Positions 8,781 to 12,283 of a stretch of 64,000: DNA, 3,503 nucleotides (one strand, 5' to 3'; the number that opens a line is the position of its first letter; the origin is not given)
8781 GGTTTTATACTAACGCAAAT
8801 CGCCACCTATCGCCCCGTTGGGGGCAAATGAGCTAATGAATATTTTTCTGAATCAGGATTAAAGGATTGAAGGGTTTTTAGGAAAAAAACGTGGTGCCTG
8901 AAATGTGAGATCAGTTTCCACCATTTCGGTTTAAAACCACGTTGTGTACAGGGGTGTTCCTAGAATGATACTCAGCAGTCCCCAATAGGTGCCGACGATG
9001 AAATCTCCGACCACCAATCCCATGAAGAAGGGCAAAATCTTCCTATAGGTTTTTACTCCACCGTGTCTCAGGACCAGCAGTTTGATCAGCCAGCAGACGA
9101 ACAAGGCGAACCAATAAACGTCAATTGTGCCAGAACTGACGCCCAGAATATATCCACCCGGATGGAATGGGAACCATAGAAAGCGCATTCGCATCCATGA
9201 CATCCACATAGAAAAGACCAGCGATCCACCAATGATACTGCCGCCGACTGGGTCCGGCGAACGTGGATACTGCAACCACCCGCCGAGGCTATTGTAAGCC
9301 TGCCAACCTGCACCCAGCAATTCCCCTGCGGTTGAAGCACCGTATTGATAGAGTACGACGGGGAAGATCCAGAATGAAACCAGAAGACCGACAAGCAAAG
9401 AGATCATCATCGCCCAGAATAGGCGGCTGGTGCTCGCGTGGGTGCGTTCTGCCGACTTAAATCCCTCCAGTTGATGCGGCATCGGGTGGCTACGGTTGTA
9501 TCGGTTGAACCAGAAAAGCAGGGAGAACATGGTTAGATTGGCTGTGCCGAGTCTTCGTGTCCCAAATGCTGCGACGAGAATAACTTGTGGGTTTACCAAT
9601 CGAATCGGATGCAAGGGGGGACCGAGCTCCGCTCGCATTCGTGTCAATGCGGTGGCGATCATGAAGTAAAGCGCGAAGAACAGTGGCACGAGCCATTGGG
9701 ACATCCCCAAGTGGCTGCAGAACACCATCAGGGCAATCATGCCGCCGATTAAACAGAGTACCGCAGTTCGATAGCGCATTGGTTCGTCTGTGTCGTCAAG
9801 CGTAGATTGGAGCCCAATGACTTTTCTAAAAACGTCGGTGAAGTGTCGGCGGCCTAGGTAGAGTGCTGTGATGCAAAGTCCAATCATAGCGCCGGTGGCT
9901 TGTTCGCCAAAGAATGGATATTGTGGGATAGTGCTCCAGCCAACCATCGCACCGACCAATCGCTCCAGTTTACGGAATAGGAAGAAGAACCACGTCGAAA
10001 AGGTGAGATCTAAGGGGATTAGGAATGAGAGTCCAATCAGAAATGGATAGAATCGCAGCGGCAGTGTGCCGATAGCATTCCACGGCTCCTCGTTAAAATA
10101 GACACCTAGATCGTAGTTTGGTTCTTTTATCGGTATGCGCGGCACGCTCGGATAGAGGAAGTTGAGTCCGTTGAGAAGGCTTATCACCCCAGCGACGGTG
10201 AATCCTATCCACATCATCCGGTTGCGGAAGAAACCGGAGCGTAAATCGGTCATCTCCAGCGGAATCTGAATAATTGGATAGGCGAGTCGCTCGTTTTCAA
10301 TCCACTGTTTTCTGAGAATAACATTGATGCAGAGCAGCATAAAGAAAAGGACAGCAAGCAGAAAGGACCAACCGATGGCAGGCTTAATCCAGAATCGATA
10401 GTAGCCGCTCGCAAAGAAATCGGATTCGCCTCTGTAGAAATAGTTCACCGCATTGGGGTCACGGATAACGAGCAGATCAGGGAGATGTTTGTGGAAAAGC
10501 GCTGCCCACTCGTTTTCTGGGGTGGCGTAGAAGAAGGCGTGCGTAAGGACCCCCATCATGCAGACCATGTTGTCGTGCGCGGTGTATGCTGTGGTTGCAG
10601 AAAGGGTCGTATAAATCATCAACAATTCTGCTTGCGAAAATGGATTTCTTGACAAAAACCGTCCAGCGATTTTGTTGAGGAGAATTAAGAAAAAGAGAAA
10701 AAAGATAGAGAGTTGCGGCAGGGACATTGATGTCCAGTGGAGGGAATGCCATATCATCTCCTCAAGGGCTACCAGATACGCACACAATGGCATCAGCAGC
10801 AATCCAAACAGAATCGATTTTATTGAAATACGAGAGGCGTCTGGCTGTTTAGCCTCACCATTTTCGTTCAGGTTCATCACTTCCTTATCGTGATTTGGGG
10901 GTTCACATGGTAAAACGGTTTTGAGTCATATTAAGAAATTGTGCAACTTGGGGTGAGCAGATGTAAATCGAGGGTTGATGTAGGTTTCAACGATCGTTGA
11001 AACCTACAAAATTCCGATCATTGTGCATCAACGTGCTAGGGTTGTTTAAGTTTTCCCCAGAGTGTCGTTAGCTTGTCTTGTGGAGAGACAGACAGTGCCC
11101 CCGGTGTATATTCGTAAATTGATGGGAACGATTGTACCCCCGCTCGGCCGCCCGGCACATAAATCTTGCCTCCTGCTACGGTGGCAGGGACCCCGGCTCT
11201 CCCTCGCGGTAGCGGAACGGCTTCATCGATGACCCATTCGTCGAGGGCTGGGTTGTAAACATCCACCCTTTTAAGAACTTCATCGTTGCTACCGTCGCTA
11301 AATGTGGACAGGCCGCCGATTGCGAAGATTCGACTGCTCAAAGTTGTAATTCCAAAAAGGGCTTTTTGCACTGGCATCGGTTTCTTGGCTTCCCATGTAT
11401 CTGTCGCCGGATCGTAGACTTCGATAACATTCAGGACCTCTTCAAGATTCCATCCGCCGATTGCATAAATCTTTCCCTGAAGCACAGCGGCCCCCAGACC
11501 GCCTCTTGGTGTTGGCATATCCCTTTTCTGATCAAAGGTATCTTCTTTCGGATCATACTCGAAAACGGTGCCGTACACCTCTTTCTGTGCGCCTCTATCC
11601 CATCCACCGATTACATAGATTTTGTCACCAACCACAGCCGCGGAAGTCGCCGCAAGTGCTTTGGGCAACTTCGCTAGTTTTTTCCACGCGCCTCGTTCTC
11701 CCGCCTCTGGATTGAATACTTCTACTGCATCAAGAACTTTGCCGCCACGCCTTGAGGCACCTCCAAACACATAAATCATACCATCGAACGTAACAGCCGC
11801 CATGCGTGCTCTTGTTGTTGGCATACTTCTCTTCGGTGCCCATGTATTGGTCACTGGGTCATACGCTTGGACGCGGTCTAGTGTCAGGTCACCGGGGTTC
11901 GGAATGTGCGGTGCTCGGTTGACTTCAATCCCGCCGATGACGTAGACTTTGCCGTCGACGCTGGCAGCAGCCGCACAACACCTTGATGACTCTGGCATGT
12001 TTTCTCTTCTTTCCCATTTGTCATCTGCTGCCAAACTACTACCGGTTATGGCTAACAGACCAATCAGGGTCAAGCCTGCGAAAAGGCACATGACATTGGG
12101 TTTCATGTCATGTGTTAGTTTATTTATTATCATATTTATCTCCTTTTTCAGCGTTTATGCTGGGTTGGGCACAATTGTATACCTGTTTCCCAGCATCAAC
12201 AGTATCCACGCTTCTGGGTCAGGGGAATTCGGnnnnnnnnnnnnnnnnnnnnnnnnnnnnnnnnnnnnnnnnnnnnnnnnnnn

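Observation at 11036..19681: Tandem array of five paralogous secreted PD40 beta-propeller proteins with T9SS-type sorting domains, next to a Kelch propeller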

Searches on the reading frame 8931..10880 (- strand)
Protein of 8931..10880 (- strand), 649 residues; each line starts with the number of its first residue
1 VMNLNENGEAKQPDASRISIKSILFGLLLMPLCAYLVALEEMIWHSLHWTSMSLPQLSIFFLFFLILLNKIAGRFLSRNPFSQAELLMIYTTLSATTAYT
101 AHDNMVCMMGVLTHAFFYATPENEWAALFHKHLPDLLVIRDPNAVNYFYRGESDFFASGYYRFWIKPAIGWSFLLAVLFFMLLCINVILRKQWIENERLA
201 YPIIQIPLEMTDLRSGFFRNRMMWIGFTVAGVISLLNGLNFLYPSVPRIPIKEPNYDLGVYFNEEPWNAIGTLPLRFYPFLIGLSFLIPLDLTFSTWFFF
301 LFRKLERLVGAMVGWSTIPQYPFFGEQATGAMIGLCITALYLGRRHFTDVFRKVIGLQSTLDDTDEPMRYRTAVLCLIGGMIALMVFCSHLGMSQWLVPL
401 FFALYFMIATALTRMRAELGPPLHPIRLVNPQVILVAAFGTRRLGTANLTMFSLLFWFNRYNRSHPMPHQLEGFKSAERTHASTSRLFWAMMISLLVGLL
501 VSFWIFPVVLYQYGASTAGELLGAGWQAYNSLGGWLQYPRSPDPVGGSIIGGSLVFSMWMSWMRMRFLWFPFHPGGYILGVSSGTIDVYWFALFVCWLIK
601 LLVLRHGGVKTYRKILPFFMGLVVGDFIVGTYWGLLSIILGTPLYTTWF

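Call 3: search_protein_families(library=pfam, proteins=[window:8931-10880:-], max_evalue=0.01)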
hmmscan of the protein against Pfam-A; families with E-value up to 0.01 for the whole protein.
window:8931-10880:- (649 aa): 2 families
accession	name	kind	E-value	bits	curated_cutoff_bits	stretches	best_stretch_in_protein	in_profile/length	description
PF20581.3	DUF6785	-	4.2e-164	547.2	25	1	20-514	2-498/498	Family of unknown function (DUF6785)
PF20580.3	DUF6784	-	2.9e-29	101.6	26.4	1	551-648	5-100/101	Domain of unknown function (DUF6784)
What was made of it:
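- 8931..10880 (-): DUF6785/DUF6784 polytopic membrane protein (649 aa) with the OPT/YSL transporter fold. Pfam E 4e-164 (call 3).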

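Call 4: search_protein_families(library=ncbifam, proteins=[window:8931-10880:-], max_evalue=0.01)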
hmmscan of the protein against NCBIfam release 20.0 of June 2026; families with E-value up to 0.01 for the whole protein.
window:8931-10880:- (649 aa): 0 families

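Call 30: search_solved_structures(query=window:8931-10880:-, max_evalue=1)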
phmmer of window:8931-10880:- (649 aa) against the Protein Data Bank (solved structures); distinct sequences matched with E-value up to 1: 0.
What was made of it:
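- Tried and rejected: DUF6785 against PDB by sequence: no hit (call 30).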

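Call 46: find_homologous_proteins(query=window:8931-10880:-, max_evalue=0.00001)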
Query window:8931-10880:- (649 aa): 2895 proteins with E <= 0.00001 among 8000 candidates; the best 120 are listed.
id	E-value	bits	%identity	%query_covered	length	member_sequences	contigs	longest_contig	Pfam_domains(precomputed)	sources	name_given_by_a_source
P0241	0.0e+0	1466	98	100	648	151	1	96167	PF20580.4,PF20581.4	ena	-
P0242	0.0e+0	1428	94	100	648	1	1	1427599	PF20580.4,PF20581.4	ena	-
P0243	0.0e+0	1428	94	100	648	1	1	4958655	PF20580.4,PF20581.4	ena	-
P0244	0.0e+0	1252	83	98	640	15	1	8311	PF20580.4,PF20581.4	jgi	-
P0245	0.0e+0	1223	83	96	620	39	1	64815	PF20580.4,PF20581.4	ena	-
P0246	0.0e+0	1223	81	98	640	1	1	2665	PF20580.4,PF20581.4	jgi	-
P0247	0.0e+0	1211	81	98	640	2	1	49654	PF20580.4,PF20581.4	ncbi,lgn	-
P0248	0.0e+0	1210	80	98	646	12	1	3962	PF20580.4,PF20581.4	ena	-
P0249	0.0e+0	1187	78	98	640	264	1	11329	PF20580.4,PF20581.4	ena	-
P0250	0.0e+0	1133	75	99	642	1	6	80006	PF20580.4,PF20581.4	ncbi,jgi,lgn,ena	ncbi:MAG: DUF6785 family protein [Candidatus Poribacteria bacterium]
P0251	0.0e+0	1133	75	99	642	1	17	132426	PF20580.4,PF20581.4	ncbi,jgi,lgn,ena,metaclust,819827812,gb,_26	metaclust:\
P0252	0.0e+0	1132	75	99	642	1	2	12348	PF20580.4,PF20581.4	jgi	-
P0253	0.0e+0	1131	75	99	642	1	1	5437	PF20580.4,PF20581.4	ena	-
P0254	0.0e+0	1131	75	99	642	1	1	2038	PF20580.4,PF20581.4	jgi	-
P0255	0.0e+0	1130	75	99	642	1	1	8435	PF20580.4,PF20581.4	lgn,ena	-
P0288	2.1e-205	702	49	98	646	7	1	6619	PF20580.4,PF20581.4,PF03169.21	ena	-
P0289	1.2e-202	693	48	98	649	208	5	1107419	PF20580.4,PF20581.4,PF03169.21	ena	-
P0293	8.5e-200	684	47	98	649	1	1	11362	PF20580.4,PF20581.4,PF03169.21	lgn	-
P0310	5.9e-188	645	46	99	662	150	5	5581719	PF20580.4,PF20581.4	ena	-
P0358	2.2e-174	600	43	98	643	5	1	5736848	PF20580.4,PF20581.4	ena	-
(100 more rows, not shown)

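Call 47: find_encoding_contigs(protein=P0289, flank=7000, max_places=2)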
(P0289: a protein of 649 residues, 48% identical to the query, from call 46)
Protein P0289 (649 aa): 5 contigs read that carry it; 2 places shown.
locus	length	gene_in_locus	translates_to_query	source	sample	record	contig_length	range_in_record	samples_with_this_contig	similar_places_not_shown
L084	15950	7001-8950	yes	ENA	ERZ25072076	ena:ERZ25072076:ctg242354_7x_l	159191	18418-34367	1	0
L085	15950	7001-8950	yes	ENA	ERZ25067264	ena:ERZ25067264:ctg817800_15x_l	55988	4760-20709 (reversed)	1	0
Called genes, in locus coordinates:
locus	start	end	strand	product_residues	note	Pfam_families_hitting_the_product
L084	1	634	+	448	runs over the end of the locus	PF00202:Aminotran_3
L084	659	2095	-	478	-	PF05721:PhyH, PF01602:Adaptin_N (faint), PF24714:TOR1L1_N (faint), PF00514:Arm (faint), PF02985:HEAT (faint), PF12717:Cnd1 (faint), PF13513:HEAT_EZ (faint), PF13646:HEAT_2, +1 more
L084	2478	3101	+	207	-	PF23913:DUF7255 (weak)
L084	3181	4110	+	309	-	PF00291:PALP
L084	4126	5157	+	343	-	PF12715:Abhydrolase_7, PF00326:Peptidase_S9 (weak), PF22244:GCE_fung (faint)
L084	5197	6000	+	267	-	PF00994:MoCF_biosynth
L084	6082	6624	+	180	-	-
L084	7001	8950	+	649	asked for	PF20581:DUF6785, PF03169:OPT, PF20580:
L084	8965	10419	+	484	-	PF22848:ASD1_dom, PF06964:Alpha-L-AF_C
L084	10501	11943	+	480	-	PF00884:Sulfatase, PF01663:Phosphodiest (faint), PF16347:SGSH_C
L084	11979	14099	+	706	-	PF02897:Peptidase_S9_N, PF00326:Peptidase_S9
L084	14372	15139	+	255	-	PF00106:adh_short, PF08659:KR, PF13561:adh_short_C2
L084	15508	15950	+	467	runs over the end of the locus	PF02225:PA (weak), PF04389:Peptidase_M28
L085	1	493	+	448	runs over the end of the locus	PF00202:Aminotran_3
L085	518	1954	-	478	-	PF05721:PhyH, PF24714:TOR1L1_N (faint), PF01602:Adaptin_N (faint), PF00514:Arm (faint), PF12717:Cnd1 (faint), PF13646:HEAT_2, PF02985:HEAT (weak), PF13646:HEAT_2, +2 more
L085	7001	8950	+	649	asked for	PF20581:DUF6785, PF03169:OPT, PF20580:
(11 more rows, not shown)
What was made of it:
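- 8931..10880 (-): Three homologs carry a precomputed PF03169 OPT hit (calls 46, 47).
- One DUF6785 paralog elsewhere lies next to an arabinofuranosidase, a sulfatase and an S9 peptidase (call 47).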

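Call 48: find_encoding_contigs(protein=P0310, flank=7000, max_places=2)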
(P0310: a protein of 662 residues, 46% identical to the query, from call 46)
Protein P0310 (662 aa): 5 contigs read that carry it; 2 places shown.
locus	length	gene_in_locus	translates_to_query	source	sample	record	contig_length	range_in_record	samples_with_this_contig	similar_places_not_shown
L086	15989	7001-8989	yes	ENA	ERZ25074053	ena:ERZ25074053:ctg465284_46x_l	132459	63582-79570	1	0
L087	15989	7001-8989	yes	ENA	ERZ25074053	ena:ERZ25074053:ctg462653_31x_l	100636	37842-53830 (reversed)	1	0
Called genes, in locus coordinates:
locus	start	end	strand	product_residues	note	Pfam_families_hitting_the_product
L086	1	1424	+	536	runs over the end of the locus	PF02113:Peptidase_S13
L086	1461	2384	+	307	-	PF02585:PIG-L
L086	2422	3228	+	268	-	PF05721:PhyH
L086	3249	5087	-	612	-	PF00753:Lactamase_B, PF23023:Anti-Pycsar_Apyc1 (weak), PF12706:Lactamase_B_2 (faint), PF00753:Lactamase_B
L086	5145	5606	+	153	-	PF04463:2-thiour_desulf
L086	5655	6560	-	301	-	PF05721:PhyH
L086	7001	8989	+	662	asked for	PF20581:DUF6785, PF20580:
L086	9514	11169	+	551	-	PF17203:sCache_3_2 (weak), PF00989:PAS, PF13188:PAS_8 (weak), PF13426:PAS_9, PF00512:HisKA, PF02518:HATPase_c, PF13581:HATPase_c_2 (faint)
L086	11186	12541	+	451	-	PF00072:Response_reg, PF00158:Sigma54_activat, PF14532:Sigma54_activ_2, PF07728:AAA_5, PF25601:AAA_lid_14, PF02954:HTH_8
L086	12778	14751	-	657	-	PF20581:DUF6785, PF20580:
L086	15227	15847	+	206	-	PF04945:YHS (faint)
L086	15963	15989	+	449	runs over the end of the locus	PF02321:OEP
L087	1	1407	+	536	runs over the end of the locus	PF02113:Peptidase_S13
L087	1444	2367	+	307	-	PF02585:PIG-L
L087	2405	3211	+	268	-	PF05721:PhyH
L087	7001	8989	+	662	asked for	PF20581:DUF6785, PF20580:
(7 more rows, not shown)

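Call 49: find_encoding_contigs(protein=P0358, flank=7000, max_places=2)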
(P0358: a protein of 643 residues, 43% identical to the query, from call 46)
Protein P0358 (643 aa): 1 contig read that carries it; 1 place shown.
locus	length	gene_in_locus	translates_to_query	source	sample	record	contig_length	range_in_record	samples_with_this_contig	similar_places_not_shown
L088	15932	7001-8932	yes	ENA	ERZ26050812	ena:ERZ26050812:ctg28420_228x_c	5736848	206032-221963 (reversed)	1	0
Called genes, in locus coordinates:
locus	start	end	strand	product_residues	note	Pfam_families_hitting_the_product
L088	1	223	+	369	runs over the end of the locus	PF21621:MPI_cupin_dom (faint)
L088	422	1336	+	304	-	PF01261:AP_endonuc_2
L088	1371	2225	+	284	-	PF02749:QRPTase_N, PF01729:QRPTase_C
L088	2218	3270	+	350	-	PF03706:LPG_synthase_TM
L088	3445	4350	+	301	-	PF02826:2-Hacid_dh_C (faint), PF03446:NAD_binding_2, PF03807:F420_oxidored (weak), PF14833:NAD_binding_11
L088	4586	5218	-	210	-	-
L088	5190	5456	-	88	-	-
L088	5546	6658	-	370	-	PF00712:DNA_pol3_beta, PF02767:DNA_pol3_beta_2, PF02768:DNA_pol3_beta_3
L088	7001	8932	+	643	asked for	PF20581:DUF6785, PF20580:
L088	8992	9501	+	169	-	-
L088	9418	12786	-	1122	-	PF19078:Big_12 (faint), PF00932:LTD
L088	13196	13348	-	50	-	-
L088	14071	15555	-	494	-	PF14356:DUF4403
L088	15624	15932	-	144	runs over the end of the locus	PF01850:PIN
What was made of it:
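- Closest known: OPT/YSL transporters. Different: All named homologs are poribacterial, and several paralogs per sampled genome region lie in varied contexts (calls 46-49).
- Other DUF6785 paralogs sit in unrelated contexts (calls 47-49).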

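Call 60: predict_structure(alignment_id=A3)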
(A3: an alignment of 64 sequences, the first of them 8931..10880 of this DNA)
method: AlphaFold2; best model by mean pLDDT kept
length: 649 residues; sequences in the alignment: 64
mean_pLDDT: 91.0   pTM: 0.91
mean pLDDT of the five models: 91.0, 90.0, 88.4, 88.1, 87.1
residues with pLDDT >= 90: 514; 70-90: 105; 50-70: 24; < 50: 6
segments of 3 or more residues with pLDDT < 50: 1-4
pLDDT, mean of each block of 10 residues (from residue 1): 52 65 94 92 79 85 95 89 94 90 88 94 92 95 95 92 96 96 97 92 92 90 98 93 92 89 93 91 92 93 95 93 93 95 96 95 94 98 98 97 95 87 70 93 96 89 85 93 93 94 95 89 93 94 95 97 93 92 81 95 96 96 94 89 72
secondary structure, 60 per line:
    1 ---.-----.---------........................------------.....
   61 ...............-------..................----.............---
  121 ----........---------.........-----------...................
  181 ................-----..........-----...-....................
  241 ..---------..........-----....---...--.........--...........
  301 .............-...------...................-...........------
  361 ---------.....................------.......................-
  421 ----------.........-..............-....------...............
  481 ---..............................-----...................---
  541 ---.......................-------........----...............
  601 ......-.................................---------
elements in order: H20-43 H56-75 H83-100 H105-117 H125-132 H142-150 H162-196 H202-211 H221-242 E252-257 H258-261 H267-270 E274-276 H279-287 H290-313 H324-342 H344-354 H370-390 H397-419 H431-439 H441-454 H456-459 H466-480 H484-513 H519-537 H544-566 H574-581 H586-606 H608-640
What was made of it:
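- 8931..10880 (-): AF2 pLDDT 91, pTM 0.91 (call 60).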

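Call 62: fold_search(model_id=the predicted structure, library=pdb)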
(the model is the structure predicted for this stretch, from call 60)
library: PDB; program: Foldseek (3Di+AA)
matches with E <= 10: 301; with E <= 0.001: 1
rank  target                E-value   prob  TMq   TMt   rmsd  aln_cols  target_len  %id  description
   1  7wst_A                2.9e-09  1.00  0.60  0.64   7.9       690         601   14  Cryo-EM structure of the barley Yellow stripe 1 transporter in complex with Fe(III)-DMA (released 2022-11-30)
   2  9a52_A                5.3e-02  0.16  0.11  0.14  23.1       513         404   13  Integrative model of YCSG-FABL by crosslinking MS and deep learning (released 2024-09-18)
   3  7qji_A                6.5e-02  0.15  0.10  0.13  23.0       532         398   12  X-Ray Structure of apo-EleNRMT in complex with two Nanobodies at 4.1A (released 2022-02-02)
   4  7qia_A                6.5e-02  0.15  0.10  0.13  23.0       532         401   12  Structure of apo-EleNRMT in complex with two nanobodies at 3.5A (released 2021-12-29)
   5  8y6h_A                8.0e-02  0.07  0.09  0.09  29.7       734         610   11  P-glycoprotein in complex with UIC2 Fab and triple elacridar molecules in LMNG detergent (released 2024-04-17)
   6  8b71_A                1.4e-01  0.16  0.12  0.13  21.1       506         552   12  Upright KimA dimer with bound c-di-AMP from B. subtilis (released 2023-01-18)
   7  3gia                  1.7e-01  0.11  0.11  0.14  21.9       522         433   11  Crystal Structure of ApcT Transporter (released 2009-08-18)
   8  3gi9_C                1.8e-01  0.06  0.08  0.10  22.5       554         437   10  Crystal Structure of ApcT Transporter Bound to 7F11 Monoclonal Fab Fragment (released 2009-08-18)
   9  6aft_A                1.8e-01  0.08  0.11  0.10  26.5       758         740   12  Proton pyrophosphatase - E301Q (released 2019-04-10)
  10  9hko_A                2.0e-01  0.07  0.09  0.10  28.0       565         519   13  Downregulated closed state of BetP in complex with betaine (released 2025-12-17)
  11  8b21_A                2.4e-01  0.12  0.15  0.14  26.5       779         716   10  Time-resolved structure of K+-dependent Na+-PPase from Thermotoga maritima 0-60-seconds post reaction initiation with  (released 2024-01-17)
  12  6f34_A                2.4e-01  0.10  0.11  0.14  20.9       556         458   11  Crystal structure of a bacterial cationic amino acid transporter (CAT) homologue bound to Arginine. (released 2018-02-14)
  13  9gkk_A                2.4e-01  0.06  0.08  0.10  27.8       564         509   12  BetP heterotrimeric complex (released 2025-09-10)
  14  8b24_A                2.7e-01  0.08  0.13  0.12  28.4       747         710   13  Time-resolved structure of K+-dependent Na+-PPase from Thermotoga maritima 3600-seconds post reaction initiation with  (released 2024-01-17)
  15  9hko_B                2.7e-01  0.07  0.09  0.11  27.9       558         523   12  Downregulated closed state of BetP in complex with betaine (released 2025-12-17)
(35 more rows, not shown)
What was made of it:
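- On OPT/YSL transporter superfamily (DUF6785/6784 neighbours): The fold match to 7wst_A has E 2.9e-9 and TM 0.60/0.64 (call 62).
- Closest known: OPT/YSL transporters. Same: Some homologs hit PF03169 (calls 46, 47, 62).
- The OPT fold is shown in calls 60 and 62.
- Tried and rejected: It was resolved by fold search instead (call 62).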

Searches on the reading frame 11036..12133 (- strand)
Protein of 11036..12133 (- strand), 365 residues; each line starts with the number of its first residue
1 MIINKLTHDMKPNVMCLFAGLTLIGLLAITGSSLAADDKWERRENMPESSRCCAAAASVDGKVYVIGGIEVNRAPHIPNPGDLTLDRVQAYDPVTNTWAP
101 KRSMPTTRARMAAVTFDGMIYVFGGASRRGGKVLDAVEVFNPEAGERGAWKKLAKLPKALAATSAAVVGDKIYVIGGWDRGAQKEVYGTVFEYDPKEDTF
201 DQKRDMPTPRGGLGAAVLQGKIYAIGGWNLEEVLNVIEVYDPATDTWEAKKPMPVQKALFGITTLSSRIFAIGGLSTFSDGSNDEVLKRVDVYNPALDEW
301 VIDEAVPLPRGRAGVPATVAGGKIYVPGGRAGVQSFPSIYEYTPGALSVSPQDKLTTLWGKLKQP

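Call 3: search_protein_families(library=pfam, proteins=[window:11036-12133:-], max_evalue=0.01)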
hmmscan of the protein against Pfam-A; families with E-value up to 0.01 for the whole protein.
window:11036-12133:- (365 aa): 11 families
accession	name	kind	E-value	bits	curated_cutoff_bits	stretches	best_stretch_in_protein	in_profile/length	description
PF01344.31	Kelch_1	-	1.6e-56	187.8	20.1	5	209-254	1-46/46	Kelch motif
PF13964.12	Kelch_6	-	1e-39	133.6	25.3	4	51-108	2-50/50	Kelch motif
PF07646.21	Kelch_2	-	5.5e-36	121.1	21.3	4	209-254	1-48/48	Kelch motif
PF25210.1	Kelch_FKB95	-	1.1e-35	124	70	2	160-250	33-123/268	FKB95, Kelch-repeats domain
PF24681.1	Kelch_KLHDC2_KLHL20_DRC7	-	2.1e-29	102.8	50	1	55-274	3-221/221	KLHDC2/KLHL20/DRC7 Kelch-repeats domain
PF13415.12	Kelch_3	-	2.2e-27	95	22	3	169-212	1-42/48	Galactose oxidase, central domain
PF24996.1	NANM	-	2.4e-25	89.6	45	3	148-233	41-130/350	N-acetylneuraminate epimerase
PF24981.1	Beta-prop_ATRN-LZTR1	-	1.9e-19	70.5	50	1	63-333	1-283/289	Attractin/LZTR1 beta-propeller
PF13418.12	Kelch_4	-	2.4e-19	69.4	21.6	1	108-157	2-48/49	Galactose oxidase, central domain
PF13854.13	Kelch_HCF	-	6.2e-11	42.6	113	2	206-332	14-142/345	Host cell factor, Kelch-repeats domain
PF19755.4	DUF6242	-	3.4e-05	24.2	29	1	87-176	119-203/217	Domain of unknown function (DUF6242)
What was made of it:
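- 11036..12133 (-): Secreted Kelch-repeat propeller (365 aa) with no CTD. It ends in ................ (11045-11092) plus 2 residues. Kelch_1 E 1.6e-56 (call 3).
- On Kelch-repeat propeller (gene 11036-12133): Kelch_1 187.8 bits, five stretches (call 3).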

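Call 4: search_protein_families(library=ncbifam, proteins=[window:11036-12133:-], max_evalue=0.01)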
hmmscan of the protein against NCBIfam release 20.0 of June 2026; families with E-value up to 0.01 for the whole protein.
window:11036-12133:- (365 aa): 4 families
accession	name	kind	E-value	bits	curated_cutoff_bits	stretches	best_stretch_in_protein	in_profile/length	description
NF010730.0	PRK14131.1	subfamily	5.9e-24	84.5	416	2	149-230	71-158/384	N-acetylneuraminate epimerase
TIGR03547.1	muta_rot_YjhT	subfamily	1.9e-20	73.3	256.35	2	149-231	42-130/346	YjhT family mutarotase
TIGR03548.1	mutarot_permut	subfamily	4.1e-12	45.9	243.2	1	99-253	54-204/323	cyclically-permuted mutarotase family protein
NF052501.1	RdCuOxGlxASco2837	equivalog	8.3e-05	21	800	1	190-273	267-354/645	radical copper oxidase GlxA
